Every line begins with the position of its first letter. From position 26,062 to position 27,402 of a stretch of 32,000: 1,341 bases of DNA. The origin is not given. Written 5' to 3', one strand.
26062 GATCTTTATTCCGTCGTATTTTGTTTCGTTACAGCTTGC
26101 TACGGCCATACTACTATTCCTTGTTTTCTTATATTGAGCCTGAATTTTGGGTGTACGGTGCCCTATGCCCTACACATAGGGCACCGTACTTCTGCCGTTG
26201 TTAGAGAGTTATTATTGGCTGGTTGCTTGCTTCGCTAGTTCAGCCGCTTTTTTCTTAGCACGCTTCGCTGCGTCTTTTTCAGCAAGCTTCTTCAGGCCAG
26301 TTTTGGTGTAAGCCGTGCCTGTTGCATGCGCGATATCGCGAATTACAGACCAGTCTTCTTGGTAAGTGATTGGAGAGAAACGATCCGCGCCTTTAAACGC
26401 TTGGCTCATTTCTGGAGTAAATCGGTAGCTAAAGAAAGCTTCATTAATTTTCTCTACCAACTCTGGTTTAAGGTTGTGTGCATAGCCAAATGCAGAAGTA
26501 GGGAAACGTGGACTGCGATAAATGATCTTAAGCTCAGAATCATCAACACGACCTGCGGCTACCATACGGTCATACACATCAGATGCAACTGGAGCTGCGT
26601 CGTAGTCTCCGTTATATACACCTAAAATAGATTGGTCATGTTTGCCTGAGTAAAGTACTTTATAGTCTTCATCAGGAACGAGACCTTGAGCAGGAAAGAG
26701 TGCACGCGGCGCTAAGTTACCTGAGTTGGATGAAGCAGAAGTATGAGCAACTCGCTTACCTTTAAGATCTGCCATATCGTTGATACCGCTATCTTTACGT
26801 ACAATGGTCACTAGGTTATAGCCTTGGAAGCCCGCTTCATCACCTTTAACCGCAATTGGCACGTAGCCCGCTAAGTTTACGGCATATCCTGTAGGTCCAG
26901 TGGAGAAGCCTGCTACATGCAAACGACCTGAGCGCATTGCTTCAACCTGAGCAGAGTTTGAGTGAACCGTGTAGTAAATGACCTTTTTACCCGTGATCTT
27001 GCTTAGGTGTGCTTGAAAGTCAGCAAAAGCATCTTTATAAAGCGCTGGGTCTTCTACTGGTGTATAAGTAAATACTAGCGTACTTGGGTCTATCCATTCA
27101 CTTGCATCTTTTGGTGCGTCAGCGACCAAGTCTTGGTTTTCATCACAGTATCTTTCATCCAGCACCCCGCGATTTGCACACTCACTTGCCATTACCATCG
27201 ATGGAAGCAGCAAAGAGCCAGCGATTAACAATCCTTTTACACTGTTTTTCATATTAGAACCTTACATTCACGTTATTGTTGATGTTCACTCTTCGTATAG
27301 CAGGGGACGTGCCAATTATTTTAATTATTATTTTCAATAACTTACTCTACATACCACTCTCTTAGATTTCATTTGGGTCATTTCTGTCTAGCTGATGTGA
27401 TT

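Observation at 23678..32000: Compact sigma54 regulon: sensor kinase and NtrC-type activator directly upstream of a secreted GDPD phosphodiesterase and a PhnD-C-E-E importer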

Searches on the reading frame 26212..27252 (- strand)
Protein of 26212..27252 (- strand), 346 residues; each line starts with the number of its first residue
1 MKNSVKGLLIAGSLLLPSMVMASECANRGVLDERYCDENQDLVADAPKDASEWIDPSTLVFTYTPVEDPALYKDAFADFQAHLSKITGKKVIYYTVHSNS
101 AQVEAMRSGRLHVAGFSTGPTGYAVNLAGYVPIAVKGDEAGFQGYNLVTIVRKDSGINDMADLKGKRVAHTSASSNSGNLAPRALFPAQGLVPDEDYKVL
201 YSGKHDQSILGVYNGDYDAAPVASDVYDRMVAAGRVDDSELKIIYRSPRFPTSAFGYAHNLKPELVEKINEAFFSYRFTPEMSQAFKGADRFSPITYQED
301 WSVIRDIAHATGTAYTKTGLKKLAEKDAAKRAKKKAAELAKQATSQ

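Call 3: search_protein_families(library=pfam, proteins=[window:26212-27252:-])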
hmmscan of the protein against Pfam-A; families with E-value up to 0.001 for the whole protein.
window:26212-27252:- (346 aa): 2 families
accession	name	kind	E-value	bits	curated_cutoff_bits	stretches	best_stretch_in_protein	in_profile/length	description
PF12974.12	Phosphonate-bd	-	2.9e-62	210.6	27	1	61-299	1-240/242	ABC transporter, phosphonate, periplasmic substrate-binding protein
PF09084.16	NMT1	-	5.4e-05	23.6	20.5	1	147-221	75-145/216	NMT1/THI5 like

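Call 4: search_protein_families(library=ncbifam, proteins=[window:26212-27252:-])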
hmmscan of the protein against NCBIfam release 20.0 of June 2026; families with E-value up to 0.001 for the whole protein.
window:26212-27252:- (346 aa): 6 families
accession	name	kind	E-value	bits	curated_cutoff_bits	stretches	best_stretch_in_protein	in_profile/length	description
TIGR01098.1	3A0109s03R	subfamily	4.5e-58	196.7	112.05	1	25-275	19-252/253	phosphate/phosphite/phosphonate ABC transporter substrate-binding protein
TIGR03431.1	PhnD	equivalog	7.1e-39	133.9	261.1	1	50-311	22-286/288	phosphonate ABC transporter substrate-binding protein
TIGR04553.1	ABC_peri_selen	hypoth_equivalog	2.4e-28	99.3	250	1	58-312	1-263/266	putative selenate ABC transporter substrate-binding protein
TIGR01728.1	SsuA_fam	subfamily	4.7e-08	32.6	163.5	1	79-199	23-134/290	aliphatic sulfonate ABC transporter substrate-binding protein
TIGR02122.1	TRAP_TAXI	subfamily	1.1e-07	31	84.35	1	149-220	125-194/320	TAXI family TRAP transporter solute-binding subunit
NF040750.1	tetrathio_HK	equivalog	7.8e-05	21.3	750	1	148-243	100-196/555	tetrathionate respiration histidine kinase TtrS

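Call 17: search_solved_structures(query=window:26212-27252:-, max_evalue=0.001, show_alignments=3)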
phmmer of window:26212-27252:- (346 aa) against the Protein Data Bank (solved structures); distinct sequences matched with E-value up to 0.001: 15.
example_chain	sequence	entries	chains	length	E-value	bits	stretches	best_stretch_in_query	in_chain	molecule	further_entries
9lf9_A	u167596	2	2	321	1.3e-83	284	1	29-316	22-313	Phosphonate ABC transporter, periplasmic phosphonate-binding protein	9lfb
5o2j_A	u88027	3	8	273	9.9e-28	100.4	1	56-313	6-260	Probable phosphite transport system-binding protein PtxB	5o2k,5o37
5jvb_A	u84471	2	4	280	7.4e-20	74.5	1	54-309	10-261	Phosphonate ABC transporter, periplasmic phosphonate-binding protein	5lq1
5lv1_A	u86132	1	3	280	5.4e-19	71.7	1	48-311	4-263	PtxB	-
7s6g_A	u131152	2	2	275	1.4e-15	60.5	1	65-280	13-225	Phosphonate ABC type transporter/ substrate binding component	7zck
3p7i_A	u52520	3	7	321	3.4e-15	59.2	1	67-287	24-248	PhnD, subunit of alkylphosphonate ABC transporter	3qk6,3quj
3s4u_A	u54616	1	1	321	7.4e-14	54.8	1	67-287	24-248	PhnD, subunit of alkylphosphonate ABC transporter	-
6x6b_A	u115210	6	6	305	3.5e-13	52.6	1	76-308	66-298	ArrX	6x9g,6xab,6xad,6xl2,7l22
6x8w_A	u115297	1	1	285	2.7e-12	49.7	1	76-308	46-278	ArrX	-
3n5l_A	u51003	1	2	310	2.8e-12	49.6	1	67-331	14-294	Binding protein component of ABC phosphonate transporter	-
6ghq_A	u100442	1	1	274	1.6e-09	40.6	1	100-312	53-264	Probable phosphite transport system-binding protein HtxB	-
6ght_A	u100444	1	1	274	1.6e-09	40.6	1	100-312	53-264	Probable phosphite transport system-binding protein HtxB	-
5me4_A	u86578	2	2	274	2.2e-09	40.2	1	100-312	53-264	Probable phosphite transport system-binding protein HtxB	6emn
6wb6_A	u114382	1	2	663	5.8e-05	25.6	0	142-194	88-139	Transferrin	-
5lq5_A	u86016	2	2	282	6.7e-05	25.4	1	64-250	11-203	Putative phosphonate binding protein for ABC transporter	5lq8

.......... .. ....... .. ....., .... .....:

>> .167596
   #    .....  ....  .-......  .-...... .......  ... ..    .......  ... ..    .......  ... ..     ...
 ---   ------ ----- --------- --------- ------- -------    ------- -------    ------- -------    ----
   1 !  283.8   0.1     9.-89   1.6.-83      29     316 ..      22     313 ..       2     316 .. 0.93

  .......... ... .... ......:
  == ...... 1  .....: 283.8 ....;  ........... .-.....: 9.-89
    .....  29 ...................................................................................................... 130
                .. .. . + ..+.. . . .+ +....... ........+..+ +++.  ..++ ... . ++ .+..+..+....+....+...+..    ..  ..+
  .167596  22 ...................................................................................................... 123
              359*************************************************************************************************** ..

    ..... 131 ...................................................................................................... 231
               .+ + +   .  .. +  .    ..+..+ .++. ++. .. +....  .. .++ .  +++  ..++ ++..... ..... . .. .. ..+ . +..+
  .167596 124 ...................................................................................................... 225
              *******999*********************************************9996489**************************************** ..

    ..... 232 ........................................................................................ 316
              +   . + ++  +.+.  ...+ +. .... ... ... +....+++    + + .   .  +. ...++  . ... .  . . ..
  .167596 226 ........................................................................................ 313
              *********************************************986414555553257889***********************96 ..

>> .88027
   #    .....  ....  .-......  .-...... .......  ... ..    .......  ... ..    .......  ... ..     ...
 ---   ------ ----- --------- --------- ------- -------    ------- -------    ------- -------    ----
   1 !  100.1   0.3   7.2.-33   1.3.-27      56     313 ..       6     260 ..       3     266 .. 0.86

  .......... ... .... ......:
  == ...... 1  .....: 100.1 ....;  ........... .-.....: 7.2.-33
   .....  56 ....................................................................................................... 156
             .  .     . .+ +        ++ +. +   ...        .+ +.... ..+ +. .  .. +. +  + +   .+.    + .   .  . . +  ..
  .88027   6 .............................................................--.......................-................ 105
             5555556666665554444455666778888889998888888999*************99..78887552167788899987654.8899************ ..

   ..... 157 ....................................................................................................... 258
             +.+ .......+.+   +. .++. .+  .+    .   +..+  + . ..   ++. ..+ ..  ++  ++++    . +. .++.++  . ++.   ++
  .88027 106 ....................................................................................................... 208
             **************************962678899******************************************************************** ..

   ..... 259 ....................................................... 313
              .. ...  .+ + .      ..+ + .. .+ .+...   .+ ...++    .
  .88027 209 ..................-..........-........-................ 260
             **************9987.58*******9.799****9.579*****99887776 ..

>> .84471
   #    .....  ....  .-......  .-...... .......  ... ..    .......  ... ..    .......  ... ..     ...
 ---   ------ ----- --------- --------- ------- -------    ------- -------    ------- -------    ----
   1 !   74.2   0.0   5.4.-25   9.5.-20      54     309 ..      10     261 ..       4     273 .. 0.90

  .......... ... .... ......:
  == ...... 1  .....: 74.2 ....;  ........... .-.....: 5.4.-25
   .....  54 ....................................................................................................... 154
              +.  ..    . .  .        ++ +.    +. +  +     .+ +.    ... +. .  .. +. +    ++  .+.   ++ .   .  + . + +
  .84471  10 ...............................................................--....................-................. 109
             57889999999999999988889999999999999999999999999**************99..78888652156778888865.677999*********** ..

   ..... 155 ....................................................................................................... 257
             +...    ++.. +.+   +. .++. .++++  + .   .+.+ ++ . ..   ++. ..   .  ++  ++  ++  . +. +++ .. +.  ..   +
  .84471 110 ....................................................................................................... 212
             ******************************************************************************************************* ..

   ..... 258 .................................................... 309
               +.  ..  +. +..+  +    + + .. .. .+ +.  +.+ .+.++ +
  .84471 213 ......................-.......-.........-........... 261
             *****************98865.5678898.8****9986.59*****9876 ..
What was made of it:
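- On GpxB (glycerol-phosphate-binding branch of the PhnT family): 9lf9 E = 1.3e-83 vs PtxB 1e-27, PhnD 3e-15, ArrX 3.5e-13, HtxB 1.6e-9 (call 17).
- Closest known: AioX/AioS/AioR. Same: ArrX is a detectable sequence relative of the window SBP (E = 3.5e-13, call 17).
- Transporter identity: closest solved relative is GpxB 9lf9 (E = 1e-83), against PtxB 1e-27 and PhnD 3e-15 (call 17). It is about 56 orders of magnitude closer in E-value to GpxB than to PtxB, the next best PhnT-family structure, and further still from PhnD and HtxB (call 17).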

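Call 34: search_protein_representatives(protein=window:26212-27252:-)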
Query: 346 residues. Proteins with E-value up to 0.001 (for the whole library): 4742; up to 1e-10: 1513; up to 1e-30: 306. The best 150 are listed.
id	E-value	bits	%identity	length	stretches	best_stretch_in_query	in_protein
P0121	5.5e-161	551.5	72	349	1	2-336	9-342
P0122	9.2e-106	370.1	56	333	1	12-324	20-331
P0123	1.2e-104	366.4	56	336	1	16-321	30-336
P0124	1.5e-100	353.0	59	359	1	15-283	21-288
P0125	1.6e-94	333.1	53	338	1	32-337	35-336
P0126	6.2e-90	318.0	49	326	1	19-310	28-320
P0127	3.7e-89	315.5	52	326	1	36-307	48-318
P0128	1.4e-88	313.6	51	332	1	22-307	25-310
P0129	1.4e-86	307.0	72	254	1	6-200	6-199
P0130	3.3e-85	302.5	46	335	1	26-324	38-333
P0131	1.3e-84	300.5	46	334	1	13-315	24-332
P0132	2.6e-80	286.4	49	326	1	22-316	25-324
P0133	2.8e-80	286.3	43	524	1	21-335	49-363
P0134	3.5e-79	282.7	62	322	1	12-215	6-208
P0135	3.4e-78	279.5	65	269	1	20-208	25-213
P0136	5.2e-76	272.3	45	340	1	18-325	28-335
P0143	2.0e-64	234.2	45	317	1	20-316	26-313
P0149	1.3e-63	231.5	41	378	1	16-317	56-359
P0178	9.0e-55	202.5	37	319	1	22-314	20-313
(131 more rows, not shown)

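Call 41: find_related_loci(query=A3, collection=genome_contigs, flank=10000)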
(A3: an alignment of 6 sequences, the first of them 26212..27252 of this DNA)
Query A3 (346 aa) in genome_contigs; peptide patterns used: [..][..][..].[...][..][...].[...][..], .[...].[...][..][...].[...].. (x = any residue, [..] = any of these).
600 stretches matched a pattern (row limit reached: there are more); 584 encode a relative of the query (tblastn E <= 1e-3); the best 80 are kept; 80 distinct loci.
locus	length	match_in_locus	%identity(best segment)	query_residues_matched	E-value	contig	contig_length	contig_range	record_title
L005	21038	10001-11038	97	1-346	0e+0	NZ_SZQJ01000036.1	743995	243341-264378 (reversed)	Vibrio sp. JPW-9-11-11 Vibrio_sp_JPW-9-11-11_contig_036, whole genome shotgun sequence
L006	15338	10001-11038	95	1-346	0e+0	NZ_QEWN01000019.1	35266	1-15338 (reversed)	Vibrio sp. Hep-1b-8 contig19, whole genome shotgun sequence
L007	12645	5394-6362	92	1-323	0e+0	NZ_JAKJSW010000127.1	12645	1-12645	Vibrio makurazakiensis strain JAMM1826 JAMM1826_scaffold_115, whole genome shotgun sequence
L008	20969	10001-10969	92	1-323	0e+0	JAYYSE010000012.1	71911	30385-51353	MAG: Pseudomonadota bacterium isolate DS_MAG9 DS_MAG9_0012, whole genome shotgun sequence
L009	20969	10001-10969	92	1-323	0e+0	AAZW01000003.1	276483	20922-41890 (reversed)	Vibrionales bacterium SWAT-3 1101732140693, whole genome shotgun sequence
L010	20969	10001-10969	91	1-323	0e+0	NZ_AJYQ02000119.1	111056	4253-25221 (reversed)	Vibrio genomosp. F10 str. ZF-129 ZF-129_contig_70, whole genome shotgun sequence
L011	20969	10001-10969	87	1-323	0e+0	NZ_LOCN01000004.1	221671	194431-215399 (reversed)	Moritella sp. JT01 contig4, whole genome shotgun sequence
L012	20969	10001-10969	88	1-323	0e+0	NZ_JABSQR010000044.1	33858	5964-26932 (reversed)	MAG: Moritella sp. isolate DT_65 DT-Moritella-2_scaffold_49, whole genome shotgun sequence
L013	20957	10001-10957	82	5-323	0e+0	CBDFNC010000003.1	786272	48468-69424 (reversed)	MAG: Psychromonadaceae bacterium isolate 2158fd4e-c09c-4043-89e0-af5145698810 genome assembly, contig: contig_3, whole g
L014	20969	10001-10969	91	1-323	0e+0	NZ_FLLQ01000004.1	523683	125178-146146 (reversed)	Vibrio mediterranei isolate 50, whole genome shotgun sequence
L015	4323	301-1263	75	8-327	9e-175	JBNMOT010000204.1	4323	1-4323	MAG: Oleispira sp. isolate 3300055726_139 Ga0535650_0043156, whole genome shotgun sequence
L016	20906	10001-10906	76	19-320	1e-164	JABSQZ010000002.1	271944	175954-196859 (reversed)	MAG: Oceanospirillaceae bacterium isolate DT_73 DT-Nitrincolaceae-1_scaffold_2, whole genome shotgun sequence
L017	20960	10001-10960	74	5-323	9e-165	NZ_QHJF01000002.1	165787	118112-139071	Marinomonas arctica strain 328 contig2, whole genome shotgun sequence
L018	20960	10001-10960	73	5-323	7e-163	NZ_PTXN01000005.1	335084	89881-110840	Marinomonas sp. UCMA 3892 strain UCMA3892 Contig_24, whole genome shotgun sequence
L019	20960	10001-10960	71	10-321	5e-160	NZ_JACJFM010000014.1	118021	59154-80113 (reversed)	Oceanospirillum sediminis strain D5 D5_contig_14, whole genome shotgun sequence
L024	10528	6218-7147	70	14-323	2e-153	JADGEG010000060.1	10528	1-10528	MAG: Arcobacter sp. isolate BB30 NODE_5900_length_10528_cov_6.271934, whole genome shotgun sequence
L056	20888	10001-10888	60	22-317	2e-129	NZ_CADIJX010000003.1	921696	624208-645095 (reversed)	Achromobacter pestifer strain LMG 3431 isolate LMG 3431, whole genome shotgun sequence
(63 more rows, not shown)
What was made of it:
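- Tried and rejected: A 6-sequence alignment worked (call 41).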

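Call 55: list_cluster_members(proteins=[P0126, P0127, P0128, P0130, P0131, P0132, P0136, P0143, P0149, P0178])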
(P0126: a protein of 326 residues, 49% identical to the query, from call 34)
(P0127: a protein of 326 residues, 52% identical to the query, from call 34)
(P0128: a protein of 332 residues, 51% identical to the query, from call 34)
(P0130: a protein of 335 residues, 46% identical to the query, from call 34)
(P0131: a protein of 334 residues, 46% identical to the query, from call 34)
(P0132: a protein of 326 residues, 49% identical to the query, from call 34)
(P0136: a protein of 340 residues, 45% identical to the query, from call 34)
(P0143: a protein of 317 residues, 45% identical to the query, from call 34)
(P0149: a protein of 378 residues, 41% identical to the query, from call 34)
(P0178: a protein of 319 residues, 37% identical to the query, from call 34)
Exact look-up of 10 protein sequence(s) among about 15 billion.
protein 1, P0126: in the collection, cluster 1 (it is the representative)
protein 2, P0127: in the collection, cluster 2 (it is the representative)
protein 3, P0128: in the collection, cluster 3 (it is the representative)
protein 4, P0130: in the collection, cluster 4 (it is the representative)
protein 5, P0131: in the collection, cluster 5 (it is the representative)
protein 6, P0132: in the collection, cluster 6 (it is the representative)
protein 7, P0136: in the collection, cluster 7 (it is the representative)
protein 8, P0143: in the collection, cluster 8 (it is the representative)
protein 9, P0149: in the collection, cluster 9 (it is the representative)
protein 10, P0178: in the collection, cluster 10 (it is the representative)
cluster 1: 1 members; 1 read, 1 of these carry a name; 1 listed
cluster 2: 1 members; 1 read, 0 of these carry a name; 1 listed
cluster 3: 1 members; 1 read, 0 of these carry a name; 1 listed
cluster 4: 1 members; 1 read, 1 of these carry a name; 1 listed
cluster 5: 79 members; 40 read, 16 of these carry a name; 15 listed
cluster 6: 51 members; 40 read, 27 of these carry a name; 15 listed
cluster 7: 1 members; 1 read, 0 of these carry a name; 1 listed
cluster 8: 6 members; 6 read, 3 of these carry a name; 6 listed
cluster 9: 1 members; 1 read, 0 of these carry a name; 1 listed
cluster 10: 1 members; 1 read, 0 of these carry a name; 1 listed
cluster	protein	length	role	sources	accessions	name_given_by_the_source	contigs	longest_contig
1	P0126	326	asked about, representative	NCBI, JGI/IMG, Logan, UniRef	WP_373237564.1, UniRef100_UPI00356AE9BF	phosphate/phosphite/phosphonate ABC transporter substrate-binding protein [Cohaesibacter ... | phosphonate transport system substrate-binding protein | phosphate/phosphite/phosphonate ABC transporter substrate-binding protein n=1 ...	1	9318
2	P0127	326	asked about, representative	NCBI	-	-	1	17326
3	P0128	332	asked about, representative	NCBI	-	-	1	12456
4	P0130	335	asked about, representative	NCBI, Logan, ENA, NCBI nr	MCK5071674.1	MAG: phosphate/phosphite/phosphonate ABC transporter substrate-binding protein ... | phosphate/phosphite/phosphonate ABC transporter substrate-binding protein [Desulfocapsa ...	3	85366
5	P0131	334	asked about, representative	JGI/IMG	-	-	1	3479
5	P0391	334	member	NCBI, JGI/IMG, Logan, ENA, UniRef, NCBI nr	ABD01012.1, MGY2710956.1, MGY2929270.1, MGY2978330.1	phosphate/phosphite/phosphonate ABC transporter substrate-binding protein [Synechococcus ... | phosphonate transport system substrate-binding protein | phosphate/phosphite/phosphonate ABC transporter substrate-binding protein n=1 ...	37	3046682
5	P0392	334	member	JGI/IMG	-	phosphonate transport system substrate-binding protein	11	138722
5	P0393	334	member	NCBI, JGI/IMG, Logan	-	phosphonates-binding periplasmic protein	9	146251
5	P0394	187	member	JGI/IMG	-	phosphonate transport system substrate-binding protein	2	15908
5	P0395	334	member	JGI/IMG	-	phosphonate transport system substrate-binding protein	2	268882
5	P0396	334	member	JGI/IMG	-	phosphonate transport system substrate-binding protein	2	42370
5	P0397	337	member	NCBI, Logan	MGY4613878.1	phosphonate transport system substrate-binding protein [Thermostichus sp. OS-CIW-38]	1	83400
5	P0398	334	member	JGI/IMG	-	phosphonate transport system substrate-binding protein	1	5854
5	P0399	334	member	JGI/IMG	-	phosphonate transport system substrate-binding protein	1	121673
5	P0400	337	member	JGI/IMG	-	phosphonate transport system substrate-binding protein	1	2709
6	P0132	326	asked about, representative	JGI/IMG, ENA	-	-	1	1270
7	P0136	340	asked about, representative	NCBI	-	-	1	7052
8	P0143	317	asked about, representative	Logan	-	-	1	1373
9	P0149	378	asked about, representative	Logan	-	-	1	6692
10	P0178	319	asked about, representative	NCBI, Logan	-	-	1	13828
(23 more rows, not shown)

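Call 56: search_dna_similar(query=window:26212-27252:-, collection=plasmids, mode=protein, max_evalue=1e-40, max_rows=40)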
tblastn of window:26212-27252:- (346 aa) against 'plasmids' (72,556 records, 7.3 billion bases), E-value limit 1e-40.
Records with a match: 56; places in all: 56; records where one place covers at least 80% of the query: 54.
Best place of each record, by identity: 90-95% 1; 60-80% 5; <60% 50.
By first word of the organism name: Sulfitobacter 8; Ketogulonicigenium 5; Nitratireductor 3; Tritonibacter 3; Ensifer 3; Loktanella 2; Pseudosulfitobacter 2; Ruegeria 2; Rhizobium 2; Shinella 2; and 20 more.
By predicted mobility (MOB-suite, as given by PLSDB): non-mobilizable 41; conjugative 9; mobilizable 6.
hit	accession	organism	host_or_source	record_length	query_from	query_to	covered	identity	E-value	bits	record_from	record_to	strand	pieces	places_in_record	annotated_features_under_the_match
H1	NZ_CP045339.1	Vibrio sp. THAF190c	pure culture,Surface of a polyethylene ...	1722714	1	319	92%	90.6%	0e+0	605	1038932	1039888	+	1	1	none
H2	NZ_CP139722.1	Nitratireductor rhodophyticola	Bacterial Culture,hydrothermal vent ...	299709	13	319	89%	61.0%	4e-121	390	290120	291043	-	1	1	phnD: phosphate/phosphite/phosphonate ABC transporter substrate-binding ...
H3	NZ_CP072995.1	Loktanella salsilacus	-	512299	7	319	90%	59.6%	2e-114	371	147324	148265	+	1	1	phnD: phosphate/phosphite/phosphonate ABC transporter substrate-binding ...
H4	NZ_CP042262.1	Qingshengfaniella alkalisoli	cell culture,saline soil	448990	7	319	90%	59.2%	2e-117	380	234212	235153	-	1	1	phnD: phosphate/phosphite/phosphonate ABC transporter substrate-binding ...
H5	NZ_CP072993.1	Loktanella salsilacus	-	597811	7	319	90%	59.2%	2e-113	369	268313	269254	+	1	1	phnD: phosphate/phosphite/phosphonate ABC transporter substrate-binding ...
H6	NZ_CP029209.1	Nitratireductor sp. OM-1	-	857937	13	319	89%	60.4%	2e-119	386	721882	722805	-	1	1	phnD: phosphate/phosphite/phosphonate ABC transporter substrate-binding ...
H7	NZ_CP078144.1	Nitratireductor kimnyeongensis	Isolate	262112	13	319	89%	60.1%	4e-119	385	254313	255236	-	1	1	phnD: phosphate/phosphite/phosphonate ABC transporter substrate-binding ...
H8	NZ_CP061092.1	Roseomonas marmotae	Marmota himalayana,pure culture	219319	25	317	85%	61.8%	9e-118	381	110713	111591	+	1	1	phnD: phosphate/phosphite/phosphonate ABC transporter substrate-binding ...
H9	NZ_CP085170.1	Sulfitobacter sp. DSM 110093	cell culture,Sediment from the Channel ...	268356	2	319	92%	55.8%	9e-110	358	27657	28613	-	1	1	phnD: phosphate/phosphite/phosphonate ABC transporter substrate-binding ...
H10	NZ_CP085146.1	Sulfitobacter dubius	cell culture,Sediment from the Channel ...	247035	2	319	92%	55.8%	2e-109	357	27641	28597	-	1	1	phnD: phosphate/phosphite/phosphonate ABC transporter substrate-binding ...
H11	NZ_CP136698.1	Sulfitobacter dubius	Macrocystis pyrifera gametophyte,Whole ...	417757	2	319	92%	55.8%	2e-109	357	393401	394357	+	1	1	phnD: phosphate/phosphite/phosphonate ABC transporter substrate-binding ...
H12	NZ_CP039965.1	Pseudorhodobacter turbinis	single bacterial isolate,Turban shell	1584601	8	319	90%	56.9%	5e-111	362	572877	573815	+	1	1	record has no annotation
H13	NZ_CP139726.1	Sulfitobacter faviae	Bacterial Culture,hydrothermal vent ...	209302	9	319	90%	57.1%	9e-110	358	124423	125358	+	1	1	phnD: phosphate/phosphite/phosphonate ABC transporter substrate-binding ...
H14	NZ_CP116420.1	Sulfitobacter faviae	Hexacorallia,culture,Cold water coral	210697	9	319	90%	57.1%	2e-109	357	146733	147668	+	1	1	phnD: phosphate/phosphite/phosphonate ABC transporter substrate-binding ...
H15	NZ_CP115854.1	Pseudoroseomonas cervicalis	-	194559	28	317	84%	61.0%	2e-116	377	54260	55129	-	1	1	phnD: phosphate/phosphite/phosphonate ABC transporter substrate-binding ...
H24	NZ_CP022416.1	Pseudosulfitobacter pseudonitzschiae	Skeletonema marinoi strain RO5AC,Cell ...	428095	1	319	92%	54.1%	8e-110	358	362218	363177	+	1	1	phnD: phosphate/phosphite/phosphonate ABC transporter substrate-binding ...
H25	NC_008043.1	Ruegeria sp. TM1040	-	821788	22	319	86%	57.9%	3e-109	357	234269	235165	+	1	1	phnD: phosphate/phosphite/phosphonate ABC transporter substrate-binding ...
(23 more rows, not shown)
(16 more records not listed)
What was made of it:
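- Tried and rejected: The roseobacter loci were reached through the plasmid collection instead (call 56).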
